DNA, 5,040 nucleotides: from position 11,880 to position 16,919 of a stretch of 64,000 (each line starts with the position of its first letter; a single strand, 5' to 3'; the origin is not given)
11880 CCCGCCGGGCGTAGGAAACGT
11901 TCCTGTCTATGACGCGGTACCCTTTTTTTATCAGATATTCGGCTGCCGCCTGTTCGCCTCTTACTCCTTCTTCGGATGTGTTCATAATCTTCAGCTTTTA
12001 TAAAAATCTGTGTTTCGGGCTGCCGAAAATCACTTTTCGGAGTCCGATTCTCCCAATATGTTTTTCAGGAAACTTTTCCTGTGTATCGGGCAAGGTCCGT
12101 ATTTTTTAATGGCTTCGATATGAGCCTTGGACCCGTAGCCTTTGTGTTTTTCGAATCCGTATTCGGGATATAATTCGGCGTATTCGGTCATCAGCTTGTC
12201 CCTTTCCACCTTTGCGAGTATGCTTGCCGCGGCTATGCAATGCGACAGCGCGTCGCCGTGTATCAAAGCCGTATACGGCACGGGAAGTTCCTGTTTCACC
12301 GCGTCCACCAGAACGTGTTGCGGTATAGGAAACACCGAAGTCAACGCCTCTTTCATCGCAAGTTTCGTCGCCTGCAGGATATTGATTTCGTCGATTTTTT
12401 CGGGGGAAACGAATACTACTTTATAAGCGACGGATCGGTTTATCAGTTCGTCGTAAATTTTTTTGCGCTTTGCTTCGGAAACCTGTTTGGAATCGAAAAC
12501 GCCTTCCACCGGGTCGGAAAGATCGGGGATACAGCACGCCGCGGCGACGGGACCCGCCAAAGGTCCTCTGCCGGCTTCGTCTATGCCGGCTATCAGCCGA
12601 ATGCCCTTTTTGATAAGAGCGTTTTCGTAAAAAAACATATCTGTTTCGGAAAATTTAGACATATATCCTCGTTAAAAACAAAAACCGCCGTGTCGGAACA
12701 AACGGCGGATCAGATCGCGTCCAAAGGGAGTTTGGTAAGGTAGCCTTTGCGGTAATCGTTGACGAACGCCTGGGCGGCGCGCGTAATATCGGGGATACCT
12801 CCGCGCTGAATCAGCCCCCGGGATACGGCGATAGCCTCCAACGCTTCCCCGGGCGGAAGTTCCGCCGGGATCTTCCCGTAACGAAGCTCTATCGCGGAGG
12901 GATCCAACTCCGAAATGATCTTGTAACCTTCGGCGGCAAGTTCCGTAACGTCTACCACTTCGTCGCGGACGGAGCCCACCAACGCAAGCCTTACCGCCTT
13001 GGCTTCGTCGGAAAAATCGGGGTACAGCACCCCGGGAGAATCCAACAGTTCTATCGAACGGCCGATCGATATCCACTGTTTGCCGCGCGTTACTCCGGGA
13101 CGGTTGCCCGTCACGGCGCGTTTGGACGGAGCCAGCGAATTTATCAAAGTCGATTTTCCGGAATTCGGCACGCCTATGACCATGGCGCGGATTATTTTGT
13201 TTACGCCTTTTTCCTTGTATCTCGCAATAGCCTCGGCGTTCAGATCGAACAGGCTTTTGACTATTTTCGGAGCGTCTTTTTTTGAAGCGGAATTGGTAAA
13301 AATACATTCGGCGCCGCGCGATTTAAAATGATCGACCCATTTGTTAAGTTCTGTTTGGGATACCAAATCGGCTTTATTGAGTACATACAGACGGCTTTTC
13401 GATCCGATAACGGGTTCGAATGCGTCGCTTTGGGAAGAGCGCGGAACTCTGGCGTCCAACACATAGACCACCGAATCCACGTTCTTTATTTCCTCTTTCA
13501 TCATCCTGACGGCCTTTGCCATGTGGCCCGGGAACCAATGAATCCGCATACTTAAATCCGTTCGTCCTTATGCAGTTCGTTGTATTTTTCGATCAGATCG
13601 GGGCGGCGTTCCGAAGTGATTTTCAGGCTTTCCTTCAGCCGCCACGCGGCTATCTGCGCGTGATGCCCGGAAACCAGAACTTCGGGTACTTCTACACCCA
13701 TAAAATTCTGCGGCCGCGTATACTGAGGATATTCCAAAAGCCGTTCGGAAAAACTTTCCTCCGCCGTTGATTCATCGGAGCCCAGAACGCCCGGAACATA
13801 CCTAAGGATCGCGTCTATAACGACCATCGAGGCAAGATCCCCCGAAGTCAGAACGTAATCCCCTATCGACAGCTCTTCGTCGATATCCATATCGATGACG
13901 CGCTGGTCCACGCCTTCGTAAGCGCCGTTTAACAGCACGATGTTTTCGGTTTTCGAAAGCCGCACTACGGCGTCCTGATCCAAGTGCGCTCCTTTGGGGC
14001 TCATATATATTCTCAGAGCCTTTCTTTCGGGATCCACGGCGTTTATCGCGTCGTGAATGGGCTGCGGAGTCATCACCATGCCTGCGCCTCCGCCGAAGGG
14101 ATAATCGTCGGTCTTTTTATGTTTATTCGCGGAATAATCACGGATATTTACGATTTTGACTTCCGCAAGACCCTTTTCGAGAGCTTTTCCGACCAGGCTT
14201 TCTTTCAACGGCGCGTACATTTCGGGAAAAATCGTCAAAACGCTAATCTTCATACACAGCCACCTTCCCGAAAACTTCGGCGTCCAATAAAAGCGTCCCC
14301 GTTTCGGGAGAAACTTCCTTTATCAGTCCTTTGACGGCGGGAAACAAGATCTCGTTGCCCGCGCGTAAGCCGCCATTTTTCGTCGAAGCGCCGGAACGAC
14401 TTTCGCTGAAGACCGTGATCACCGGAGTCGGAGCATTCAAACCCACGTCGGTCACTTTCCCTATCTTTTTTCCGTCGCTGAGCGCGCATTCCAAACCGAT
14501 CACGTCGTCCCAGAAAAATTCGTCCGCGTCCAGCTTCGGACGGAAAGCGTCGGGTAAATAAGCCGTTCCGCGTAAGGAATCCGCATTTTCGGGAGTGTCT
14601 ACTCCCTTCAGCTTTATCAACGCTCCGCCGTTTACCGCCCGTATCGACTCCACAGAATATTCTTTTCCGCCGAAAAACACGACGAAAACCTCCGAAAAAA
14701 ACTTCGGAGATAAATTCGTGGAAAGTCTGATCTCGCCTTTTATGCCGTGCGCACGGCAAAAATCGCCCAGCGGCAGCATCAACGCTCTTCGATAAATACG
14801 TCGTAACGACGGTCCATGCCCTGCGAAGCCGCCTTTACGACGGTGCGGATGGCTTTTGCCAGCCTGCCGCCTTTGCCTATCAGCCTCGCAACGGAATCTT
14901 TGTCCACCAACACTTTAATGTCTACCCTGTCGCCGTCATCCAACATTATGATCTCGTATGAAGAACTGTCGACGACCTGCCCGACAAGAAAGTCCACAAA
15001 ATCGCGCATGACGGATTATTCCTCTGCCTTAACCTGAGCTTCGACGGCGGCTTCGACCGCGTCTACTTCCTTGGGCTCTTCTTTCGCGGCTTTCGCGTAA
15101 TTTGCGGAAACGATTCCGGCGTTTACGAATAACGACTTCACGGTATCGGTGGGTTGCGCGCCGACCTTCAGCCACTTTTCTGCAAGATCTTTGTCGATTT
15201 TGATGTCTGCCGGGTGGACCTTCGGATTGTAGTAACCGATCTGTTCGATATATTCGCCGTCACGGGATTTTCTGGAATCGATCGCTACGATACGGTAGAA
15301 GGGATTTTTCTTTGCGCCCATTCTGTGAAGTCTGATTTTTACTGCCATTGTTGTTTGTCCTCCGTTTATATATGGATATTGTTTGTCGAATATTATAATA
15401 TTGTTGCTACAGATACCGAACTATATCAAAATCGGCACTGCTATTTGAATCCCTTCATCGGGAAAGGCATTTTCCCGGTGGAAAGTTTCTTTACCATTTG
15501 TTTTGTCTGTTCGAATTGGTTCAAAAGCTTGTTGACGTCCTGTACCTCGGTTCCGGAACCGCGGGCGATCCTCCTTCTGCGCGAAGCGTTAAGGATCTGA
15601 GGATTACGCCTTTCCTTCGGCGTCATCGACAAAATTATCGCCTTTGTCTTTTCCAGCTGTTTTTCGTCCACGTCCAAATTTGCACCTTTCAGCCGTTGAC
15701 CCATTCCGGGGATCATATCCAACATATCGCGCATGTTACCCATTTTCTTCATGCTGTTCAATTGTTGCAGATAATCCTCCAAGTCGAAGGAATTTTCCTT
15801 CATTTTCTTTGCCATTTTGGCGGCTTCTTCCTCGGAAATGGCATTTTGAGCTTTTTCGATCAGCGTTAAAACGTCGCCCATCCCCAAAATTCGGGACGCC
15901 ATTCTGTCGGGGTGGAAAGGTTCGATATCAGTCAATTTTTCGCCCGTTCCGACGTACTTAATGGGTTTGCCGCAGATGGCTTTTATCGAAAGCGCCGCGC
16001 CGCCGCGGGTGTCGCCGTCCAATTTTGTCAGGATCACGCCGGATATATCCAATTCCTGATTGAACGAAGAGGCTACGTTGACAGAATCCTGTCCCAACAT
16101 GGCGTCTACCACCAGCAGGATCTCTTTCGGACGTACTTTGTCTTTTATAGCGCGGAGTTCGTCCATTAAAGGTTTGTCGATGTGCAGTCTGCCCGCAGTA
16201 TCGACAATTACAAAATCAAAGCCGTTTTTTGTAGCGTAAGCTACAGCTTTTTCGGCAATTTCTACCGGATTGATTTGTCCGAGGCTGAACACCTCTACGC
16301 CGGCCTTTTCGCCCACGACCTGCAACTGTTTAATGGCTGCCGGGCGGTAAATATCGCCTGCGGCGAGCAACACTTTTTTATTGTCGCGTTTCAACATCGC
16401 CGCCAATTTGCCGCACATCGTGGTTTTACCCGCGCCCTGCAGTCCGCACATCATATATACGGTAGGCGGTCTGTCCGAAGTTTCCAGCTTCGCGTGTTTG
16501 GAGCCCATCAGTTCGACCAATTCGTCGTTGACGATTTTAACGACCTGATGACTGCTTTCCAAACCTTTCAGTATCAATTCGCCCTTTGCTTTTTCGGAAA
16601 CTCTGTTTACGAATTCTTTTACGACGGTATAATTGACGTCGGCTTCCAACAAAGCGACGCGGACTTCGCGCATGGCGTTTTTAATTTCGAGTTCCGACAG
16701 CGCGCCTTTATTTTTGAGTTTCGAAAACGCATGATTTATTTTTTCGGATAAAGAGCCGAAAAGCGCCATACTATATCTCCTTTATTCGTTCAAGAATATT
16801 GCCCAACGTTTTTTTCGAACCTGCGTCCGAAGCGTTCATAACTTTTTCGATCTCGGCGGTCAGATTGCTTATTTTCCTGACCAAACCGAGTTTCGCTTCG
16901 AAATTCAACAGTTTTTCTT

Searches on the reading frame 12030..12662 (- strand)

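Call 54: search_protein_families(library=pfam, proteins=[window:12030-12662:-], max_evalue=0.00001)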
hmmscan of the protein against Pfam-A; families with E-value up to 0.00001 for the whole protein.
window:12030-12662:- (210 aa): 1 family
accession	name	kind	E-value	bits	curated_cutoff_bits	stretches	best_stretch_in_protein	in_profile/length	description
PF01351.25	RNase_HII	-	1.3e-38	133.4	25.8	1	25-199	1-197/199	Ribonuclease HII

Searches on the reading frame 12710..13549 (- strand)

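Call 54: search_protein_families(library=pfam, proteins=[window:12710-13549:-], max_evalue=0.00001)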
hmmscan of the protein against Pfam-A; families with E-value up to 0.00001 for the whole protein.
window:12710-13549:- (279 aa): 3 families
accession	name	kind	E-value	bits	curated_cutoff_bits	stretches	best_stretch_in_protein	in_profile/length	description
PF01926.29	MMR_HSR1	-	1.4e-15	57.8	21.9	1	122-189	2-69/113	50S ribosome-binding GTPase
PF02421.24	FeoB_N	-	2e-10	40.8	27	1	122-203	3-87/156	Ferrous iron transport protein B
PF03193.22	RsgA_GTPase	-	8.3e-08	32.7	30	0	54-174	57-168/174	RsgA GTPase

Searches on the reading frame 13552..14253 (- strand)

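Call 54: search_protein_families(library=pfam, proteins=[window:13552-14253:-], max_evalue=0.00001)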
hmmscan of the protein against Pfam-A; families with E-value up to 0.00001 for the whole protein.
window:13552-14253:- (233 aa): 1 family
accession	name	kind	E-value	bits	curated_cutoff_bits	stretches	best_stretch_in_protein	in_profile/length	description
PF01746.26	tRNA_m1G_MT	-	4.7e-59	199.8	27.3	1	22-218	2-195/195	tRNA (Guanine-1)-methyltransferase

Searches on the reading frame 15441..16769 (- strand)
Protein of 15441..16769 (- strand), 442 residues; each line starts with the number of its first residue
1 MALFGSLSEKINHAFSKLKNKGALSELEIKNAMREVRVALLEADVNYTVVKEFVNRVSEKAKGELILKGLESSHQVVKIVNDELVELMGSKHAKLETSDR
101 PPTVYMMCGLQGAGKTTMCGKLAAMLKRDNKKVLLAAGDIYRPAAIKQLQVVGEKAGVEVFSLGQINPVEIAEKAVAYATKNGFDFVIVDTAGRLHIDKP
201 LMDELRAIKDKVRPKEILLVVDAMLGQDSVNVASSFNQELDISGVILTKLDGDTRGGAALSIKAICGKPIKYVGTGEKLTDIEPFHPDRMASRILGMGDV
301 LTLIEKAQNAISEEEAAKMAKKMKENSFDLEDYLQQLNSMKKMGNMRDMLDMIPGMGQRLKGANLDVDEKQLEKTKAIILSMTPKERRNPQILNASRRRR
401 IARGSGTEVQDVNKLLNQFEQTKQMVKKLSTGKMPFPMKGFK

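Call 54: search_protein_families(library=pfam, proteins=[window:15441-16769:-], max_evalue=0.00001)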
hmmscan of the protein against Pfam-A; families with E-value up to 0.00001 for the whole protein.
window:15441-16769:- (442 aa): 5 families
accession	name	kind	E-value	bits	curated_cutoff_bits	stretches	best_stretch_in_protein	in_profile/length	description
PF00448.28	SRP54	-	8.7e-77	257.6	22.7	1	102-296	1-196/196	SRP54-type protein, GTPase domain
PF02978.25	SRP_SPB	-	4.9e-36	123.4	27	1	327-426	1-91/91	Signal peptide binding domain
PF02881.24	SRP54_N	-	2.8e-17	63.1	22.4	1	7-84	1-75/75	SRP54-type protein, helical bundle domain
PF06414.18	Zeta_toxin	-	2.9e-07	30.6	22.3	1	96-192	10-104/199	Zeta toxin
PF01656.29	CbiA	-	2.9e-06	27.7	25.4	0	112-255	9-88/125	CobQ/CobB/MinD/ParA nucleotide binding domain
